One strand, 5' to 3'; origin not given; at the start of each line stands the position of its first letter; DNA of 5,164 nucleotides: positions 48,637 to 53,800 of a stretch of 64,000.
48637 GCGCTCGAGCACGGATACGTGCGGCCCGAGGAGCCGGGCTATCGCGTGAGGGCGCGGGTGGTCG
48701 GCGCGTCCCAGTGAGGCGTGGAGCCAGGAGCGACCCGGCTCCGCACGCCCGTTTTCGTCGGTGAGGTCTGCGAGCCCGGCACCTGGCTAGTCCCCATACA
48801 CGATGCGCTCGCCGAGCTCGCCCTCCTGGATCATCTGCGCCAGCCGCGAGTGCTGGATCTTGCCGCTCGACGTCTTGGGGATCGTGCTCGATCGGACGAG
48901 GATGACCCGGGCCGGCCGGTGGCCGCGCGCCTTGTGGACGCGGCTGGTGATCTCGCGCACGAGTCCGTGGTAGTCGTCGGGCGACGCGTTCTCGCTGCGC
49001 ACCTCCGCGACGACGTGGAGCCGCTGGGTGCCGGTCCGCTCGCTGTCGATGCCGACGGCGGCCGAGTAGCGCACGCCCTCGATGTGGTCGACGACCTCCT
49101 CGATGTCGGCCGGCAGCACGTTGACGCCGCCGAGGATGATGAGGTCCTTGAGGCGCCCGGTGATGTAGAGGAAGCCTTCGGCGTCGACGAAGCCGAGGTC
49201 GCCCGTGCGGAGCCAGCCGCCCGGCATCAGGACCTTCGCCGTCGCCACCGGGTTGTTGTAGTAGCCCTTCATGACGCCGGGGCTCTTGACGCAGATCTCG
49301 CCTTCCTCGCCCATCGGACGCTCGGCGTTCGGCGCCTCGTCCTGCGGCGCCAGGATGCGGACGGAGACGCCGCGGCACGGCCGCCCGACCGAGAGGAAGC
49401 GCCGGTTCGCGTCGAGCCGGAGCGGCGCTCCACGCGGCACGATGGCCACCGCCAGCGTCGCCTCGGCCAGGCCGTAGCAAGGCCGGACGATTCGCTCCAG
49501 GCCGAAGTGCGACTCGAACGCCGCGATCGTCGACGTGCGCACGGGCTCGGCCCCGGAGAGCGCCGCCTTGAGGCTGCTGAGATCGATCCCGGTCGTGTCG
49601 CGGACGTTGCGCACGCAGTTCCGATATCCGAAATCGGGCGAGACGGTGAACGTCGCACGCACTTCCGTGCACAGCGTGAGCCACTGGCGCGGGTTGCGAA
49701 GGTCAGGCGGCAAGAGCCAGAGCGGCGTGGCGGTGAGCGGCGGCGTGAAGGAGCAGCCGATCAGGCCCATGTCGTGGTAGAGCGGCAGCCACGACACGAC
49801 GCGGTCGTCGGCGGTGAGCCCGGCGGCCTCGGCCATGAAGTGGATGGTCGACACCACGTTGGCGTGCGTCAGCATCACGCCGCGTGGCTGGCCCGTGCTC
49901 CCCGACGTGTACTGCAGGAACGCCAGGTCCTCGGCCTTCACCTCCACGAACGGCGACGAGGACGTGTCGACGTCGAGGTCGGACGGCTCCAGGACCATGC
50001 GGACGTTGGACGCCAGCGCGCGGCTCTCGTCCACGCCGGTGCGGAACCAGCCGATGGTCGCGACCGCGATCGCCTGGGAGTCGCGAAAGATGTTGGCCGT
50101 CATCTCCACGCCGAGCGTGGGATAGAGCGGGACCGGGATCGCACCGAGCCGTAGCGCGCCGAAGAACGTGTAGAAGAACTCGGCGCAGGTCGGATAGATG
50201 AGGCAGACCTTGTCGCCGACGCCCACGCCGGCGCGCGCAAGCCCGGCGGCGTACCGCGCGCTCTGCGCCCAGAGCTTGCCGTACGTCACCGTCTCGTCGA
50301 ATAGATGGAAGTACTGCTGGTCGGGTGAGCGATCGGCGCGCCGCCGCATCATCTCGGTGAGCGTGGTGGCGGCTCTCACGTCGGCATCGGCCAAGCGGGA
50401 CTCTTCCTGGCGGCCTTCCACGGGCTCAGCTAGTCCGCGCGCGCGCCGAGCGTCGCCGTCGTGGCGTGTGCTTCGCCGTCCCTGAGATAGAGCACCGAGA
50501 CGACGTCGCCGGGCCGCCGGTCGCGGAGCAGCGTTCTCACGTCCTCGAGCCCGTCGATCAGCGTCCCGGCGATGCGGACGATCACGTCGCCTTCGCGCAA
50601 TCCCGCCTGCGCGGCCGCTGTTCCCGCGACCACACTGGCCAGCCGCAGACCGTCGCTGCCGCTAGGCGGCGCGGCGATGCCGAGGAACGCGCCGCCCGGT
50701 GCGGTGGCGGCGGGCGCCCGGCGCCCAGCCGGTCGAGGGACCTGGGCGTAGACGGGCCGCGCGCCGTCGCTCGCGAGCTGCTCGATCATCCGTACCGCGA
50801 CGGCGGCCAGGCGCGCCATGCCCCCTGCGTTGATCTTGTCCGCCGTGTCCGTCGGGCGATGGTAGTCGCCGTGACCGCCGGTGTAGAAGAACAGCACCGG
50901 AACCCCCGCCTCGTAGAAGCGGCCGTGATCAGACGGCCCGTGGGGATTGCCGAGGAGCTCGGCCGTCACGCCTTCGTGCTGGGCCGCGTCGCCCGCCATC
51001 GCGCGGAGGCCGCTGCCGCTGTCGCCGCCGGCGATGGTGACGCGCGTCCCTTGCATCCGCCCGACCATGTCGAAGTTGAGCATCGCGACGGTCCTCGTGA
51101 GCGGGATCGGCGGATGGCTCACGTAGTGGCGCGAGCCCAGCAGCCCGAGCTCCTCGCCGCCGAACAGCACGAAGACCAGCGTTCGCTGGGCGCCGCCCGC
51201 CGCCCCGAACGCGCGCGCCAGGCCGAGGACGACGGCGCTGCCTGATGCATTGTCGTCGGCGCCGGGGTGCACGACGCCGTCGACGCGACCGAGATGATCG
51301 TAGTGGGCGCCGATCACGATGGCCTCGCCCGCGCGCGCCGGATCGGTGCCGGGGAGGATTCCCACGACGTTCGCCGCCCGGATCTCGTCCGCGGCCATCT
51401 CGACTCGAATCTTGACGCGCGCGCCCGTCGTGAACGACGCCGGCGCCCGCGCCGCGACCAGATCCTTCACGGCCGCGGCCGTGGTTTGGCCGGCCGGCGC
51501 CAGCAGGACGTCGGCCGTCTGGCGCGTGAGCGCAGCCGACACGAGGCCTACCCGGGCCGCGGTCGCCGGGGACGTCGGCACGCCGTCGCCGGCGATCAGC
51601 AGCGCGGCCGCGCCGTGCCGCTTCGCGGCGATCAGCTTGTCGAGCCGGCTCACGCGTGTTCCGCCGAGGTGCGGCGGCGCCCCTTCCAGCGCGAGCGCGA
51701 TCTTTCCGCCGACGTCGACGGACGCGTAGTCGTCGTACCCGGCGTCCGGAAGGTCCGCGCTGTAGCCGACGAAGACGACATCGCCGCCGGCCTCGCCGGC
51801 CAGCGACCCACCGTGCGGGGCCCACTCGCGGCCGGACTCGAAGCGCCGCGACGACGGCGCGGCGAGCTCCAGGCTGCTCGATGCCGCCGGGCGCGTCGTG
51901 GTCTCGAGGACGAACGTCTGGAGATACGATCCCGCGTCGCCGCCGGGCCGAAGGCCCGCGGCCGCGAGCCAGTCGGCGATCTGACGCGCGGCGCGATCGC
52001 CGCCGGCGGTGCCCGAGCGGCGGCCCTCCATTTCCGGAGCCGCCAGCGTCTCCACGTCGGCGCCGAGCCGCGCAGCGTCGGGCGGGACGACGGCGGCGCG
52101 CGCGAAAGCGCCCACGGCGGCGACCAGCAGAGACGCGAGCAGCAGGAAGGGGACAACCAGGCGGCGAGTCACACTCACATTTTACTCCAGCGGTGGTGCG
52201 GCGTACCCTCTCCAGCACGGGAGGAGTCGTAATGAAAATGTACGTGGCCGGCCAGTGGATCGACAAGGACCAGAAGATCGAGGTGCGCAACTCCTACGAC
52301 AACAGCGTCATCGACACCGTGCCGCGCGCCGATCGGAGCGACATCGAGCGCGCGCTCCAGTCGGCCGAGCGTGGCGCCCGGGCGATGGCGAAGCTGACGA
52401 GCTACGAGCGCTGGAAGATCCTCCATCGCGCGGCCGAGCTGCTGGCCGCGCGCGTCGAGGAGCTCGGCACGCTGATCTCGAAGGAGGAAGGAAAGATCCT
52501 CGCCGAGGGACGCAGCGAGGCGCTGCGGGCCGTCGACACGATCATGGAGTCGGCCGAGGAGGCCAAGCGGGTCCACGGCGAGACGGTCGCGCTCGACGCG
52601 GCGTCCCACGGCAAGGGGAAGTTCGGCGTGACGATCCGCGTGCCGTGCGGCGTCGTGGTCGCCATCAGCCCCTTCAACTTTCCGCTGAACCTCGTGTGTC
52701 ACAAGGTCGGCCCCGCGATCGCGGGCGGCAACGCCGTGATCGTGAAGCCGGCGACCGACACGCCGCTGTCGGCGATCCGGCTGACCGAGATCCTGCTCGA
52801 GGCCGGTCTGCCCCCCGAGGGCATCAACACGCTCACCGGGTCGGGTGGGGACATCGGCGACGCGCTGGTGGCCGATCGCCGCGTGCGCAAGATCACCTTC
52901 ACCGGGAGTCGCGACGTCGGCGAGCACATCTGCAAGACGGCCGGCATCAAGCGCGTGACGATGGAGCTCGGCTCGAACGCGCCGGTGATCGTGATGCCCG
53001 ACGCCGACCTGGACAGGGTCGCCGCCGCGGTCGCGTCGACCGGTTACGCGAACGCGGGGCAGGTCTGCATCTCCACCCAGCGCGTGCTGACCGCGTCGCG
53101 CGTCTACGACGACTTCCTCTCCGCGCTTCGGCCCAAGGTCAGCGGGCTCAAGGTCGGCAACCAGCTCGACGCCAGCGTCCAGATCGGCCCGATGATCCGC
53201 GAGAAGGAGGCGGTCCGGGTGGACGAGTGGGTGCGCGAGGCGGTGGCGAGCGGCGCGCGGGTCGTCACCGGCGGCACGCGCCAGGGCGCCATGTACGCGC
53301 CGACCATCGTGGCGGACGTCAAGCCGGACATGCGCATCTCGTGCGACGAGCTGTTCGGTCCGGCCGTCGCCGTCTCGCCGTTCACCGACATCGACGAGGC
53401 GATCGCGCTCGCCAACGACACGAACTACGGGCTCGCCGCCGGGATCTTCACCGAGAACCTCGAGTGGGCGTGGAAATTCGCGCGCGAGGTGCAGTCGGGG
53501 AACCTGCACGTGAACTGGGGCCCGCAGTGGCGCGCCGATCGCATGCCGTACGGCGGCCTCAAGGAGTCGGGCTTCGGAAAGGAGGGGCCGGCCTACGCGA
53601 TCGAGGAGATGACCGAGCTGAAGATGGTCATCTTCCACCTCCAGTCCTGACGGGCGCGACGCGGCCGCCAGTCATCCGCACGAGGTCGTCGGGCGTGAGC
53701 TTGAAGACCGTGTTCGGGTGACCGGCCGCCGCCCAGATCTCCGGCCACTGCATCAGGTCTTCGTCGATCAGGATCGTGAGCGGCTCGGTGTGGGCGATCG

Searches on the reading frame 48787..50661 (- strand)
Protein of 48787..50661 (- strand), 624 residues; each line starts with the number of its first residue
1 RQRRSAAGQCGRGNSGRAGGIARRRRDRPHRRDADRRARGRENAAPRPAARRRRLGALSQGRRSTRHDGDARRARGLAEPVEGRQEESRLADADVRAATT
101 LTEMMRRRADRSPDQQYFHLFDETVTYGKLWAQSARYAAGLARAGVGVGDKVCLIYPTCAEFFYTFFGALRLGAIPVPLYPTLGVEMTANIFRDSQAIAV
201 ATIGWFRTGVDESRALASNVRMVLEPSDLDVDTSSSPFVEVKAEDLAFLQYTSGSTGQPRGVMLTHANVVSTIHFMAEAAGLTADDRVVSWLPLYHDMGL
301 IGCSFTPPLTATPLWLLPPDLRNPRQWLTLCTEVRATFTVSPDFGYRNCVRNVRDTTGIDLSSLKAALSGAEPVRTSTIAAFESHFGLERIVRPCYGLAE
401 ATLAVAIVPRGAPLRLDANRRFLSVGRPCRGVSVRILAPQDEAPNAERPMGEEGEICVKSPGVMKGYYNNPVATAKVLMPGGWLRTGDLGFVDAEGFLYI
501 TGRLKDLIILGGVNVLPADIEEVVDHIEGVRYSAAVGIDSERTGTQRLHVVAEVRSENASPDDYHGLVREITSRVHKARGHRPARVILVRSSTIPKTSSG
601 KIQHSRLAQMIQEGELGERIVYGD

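Call 62: search_protein_families(library=pfam, proteins=[window:48787-50661:-], max_evalue=0.000001)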
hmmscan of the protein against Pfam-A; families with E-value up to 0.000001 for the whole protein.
window:48787-50661:- (624 aa): 1 family
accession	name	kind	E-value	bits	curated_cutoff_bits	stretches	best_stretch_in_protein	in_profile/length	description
PF00501.34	AMP-binding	-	1.6e-76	258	29.9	1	106-468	2-384/384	AMP-binding enzyme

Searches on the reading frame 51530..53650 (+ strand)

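Call 62: search_protein_families(library=pfam, proteins=[window:51530-53650:+], max_evalue=0.000001)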
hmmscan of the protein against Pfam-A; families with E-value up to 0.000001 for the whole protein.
window:51530-53650:+ (706 aa): 1 family
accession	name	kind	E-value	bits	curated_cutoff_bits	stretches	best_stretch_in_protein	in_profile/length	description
PF00171.27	Aldedh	-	4.7e-156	520.4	23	1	243-700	1-461/461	Aldehyde dehydrogenase family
